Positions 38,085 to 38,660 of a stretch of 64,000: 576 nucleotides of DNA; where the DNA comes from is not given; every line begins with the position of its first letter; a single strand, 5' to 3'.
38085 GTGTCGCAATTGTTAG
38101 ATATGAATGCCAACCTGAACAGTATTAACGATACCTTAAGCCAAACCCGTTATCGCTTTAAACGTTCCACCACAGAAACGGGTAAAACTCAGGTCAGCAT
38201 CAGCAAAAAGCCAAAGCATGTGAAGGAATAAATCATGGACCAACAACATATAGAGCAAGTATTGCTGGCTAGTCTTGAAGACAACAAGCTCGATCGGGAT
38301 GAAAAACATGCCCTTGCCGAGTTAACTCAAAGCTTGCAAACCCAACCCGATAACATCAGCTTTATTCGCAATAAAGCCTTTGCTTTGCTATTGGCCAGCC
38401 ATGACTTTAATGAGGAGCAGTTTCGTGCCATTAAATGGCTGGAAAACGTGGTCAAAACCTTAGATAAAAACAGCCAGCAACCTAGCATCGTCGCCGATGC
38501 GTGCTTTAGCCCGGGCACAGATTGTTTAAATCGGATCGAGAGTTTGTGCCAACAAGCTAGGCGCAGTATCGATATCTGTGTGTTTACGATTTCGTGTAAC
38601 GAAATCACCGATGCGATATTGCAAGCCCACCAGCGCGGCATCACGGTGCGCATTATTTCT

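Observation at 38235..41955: PLD nuclease plus Upf1-like helicase pair resembling type I Mokosh, with an extra C-terminal DUF559-like nuclease fold on the helicase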

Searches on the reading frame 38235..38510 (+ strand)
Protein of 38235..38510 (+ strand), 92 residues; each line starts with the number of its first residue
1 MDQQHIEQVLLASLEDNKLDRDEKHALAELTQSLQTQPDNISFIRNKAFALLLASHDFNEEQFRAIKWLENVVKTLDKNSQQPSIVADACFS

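Call 73: search_protein_families(library=pfam, proteins=[window:38235-38510:+], max_evalue=5)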
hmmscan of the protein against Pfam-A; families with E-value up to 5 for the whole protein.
seq(92 aa): 1 family
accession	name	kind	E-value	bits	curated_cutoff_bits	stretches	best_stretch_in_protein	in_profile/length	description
PF17151.10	CHASE7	-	0.075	13.1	27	1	28-62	25-59/187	Periplasmic sensor domain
